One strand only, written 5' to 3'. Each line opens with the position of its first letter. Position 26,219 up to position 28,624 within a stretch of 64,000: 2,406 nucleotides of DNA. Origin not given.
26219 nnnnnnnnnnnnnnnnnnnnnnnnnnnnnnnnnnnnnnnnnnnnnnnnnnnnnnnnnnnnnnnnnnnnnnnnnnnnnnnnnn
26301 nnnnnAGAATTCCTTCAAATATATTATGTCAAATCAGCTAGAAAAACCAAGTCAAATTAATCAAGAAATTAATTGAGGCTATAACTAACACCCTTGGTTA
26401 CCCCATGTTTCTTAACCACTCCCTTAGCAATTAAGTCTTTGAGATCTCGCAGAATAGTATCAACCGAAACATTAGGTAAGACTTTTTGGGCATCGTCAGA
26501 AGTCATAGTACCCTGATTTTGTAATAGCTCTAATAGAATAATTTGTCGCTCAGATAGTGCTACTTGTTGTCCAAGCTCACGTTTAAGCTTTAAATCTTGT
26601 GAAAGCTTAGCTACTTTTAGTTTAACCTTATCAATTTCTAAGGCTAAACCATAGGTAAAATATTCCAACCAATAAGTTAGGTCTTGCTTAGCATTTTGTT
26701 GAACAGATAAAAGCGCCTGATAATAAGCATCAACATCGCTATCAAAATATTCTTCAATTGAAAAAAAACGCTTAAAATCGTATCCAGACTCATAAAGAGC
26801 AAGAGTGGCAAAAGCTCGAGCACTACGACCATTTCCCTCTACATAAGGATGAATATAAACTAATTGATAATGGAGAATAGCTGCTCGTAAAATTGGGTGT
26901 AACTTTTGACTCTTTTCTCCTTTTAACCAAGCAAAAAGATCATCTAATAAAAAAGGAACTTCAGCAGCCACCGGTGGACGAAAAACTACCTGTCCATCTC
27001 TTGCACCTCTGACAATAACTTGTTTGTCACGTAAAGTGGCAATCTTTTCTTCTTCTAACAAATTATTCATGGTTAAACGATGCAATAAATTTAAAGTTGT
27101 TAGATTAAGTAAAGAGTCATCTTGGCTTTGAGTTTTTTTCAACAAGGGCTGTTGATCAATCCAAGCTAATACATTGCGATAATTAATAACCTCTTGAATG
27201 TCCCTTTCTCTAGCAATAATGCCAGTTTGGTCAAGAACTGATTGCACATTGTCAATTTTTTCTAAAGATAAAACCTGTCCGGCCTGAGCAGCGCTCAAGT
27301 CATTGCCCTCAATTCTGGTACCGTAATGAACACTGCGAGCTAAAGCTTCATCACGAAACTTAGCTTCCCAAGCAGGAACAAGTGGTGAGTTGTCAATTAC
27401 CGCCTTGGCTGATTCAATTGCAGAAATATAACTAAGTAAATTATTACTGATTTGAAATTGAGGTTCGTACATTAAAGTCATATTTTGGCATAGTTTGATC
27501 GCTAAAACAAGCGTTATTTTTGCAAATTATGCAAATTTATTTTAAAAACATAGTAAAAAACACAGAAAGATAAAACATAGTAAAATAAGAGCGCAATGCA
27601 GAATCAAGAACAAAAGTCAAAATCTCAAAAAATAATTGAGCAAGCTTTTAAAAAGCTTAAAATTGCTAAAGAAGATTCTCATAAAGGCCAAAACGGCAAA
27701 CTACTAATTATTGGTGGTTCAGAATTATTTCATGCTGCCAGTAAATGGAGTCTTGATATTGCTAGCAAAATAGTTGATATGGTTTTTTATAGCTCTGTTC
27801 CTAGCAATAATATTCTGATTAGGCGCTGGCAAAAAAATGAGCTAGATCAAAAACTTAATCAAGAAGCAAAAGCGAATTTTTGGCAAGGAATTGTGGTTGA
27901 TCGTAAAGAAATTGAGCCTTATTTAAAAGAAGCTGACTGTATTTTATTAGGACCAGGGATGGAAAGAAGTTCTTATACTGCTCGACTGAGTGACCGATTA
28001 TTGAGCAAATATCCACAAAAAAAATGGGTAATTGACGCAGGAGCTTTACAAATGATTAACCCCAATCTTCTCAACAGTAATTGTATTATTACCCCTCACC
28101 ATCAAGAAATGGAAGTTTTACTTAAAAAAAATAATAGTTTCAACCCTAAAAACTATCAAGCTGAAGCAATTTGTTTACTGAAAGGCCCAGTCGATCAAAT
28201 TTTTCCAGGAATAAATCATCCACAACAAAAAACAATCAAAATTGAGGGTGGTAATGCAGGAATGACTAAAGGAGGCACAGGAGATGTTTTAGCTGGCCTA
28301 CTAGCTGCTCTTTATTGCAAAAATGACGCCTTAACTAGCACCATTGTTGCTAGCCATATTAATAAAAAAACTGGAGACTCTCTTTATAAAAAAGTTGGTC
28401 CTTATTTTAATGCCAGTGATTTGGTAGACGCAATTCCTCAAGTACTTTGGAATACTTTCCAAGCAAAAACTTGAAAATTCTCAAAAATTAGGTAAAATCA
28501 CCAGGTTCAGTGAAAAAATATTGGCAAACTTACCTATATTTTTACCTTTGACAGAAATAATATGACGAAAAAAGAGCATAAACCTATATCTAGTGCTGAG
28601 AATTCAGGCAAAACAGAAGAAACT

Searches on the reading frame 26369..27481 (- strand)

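Call 53: search_protein_families(library=pfam, proteins=[window:26369-27481:-], max_evalue=0.0001)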
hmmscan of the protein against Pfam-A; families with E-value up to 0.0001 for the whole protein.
window:26369-27481:- (370 aa): 2 families
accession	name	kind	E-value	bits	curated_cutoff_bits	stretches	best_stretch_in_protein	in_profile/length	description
PF02661.23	Fic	-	5.8e-19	69.2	24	1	125-229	2-93/93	Fic/DOC family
PF08220.18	HTH_DeoR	-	6.7e-06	26.2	21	1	312-359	1-47/57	DeoR-like helix-turn-helix domain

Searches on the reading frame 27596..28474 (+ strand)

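Call 53: search_protein_families(library=pfam, proteins=[window:27596-28474:+], max_evalue=0.0001)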
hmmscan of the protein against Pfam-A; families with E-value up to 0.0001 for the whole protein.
window:27596-28474:+ (292 aa): 1 family
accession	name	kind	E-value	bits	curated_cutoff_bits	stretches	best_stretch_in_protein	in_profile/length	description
PF01256.23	Carb_kinase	-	5.1e-27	95.3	27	1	37-281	2-241/242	NAD(P)H-hydrate dehydratase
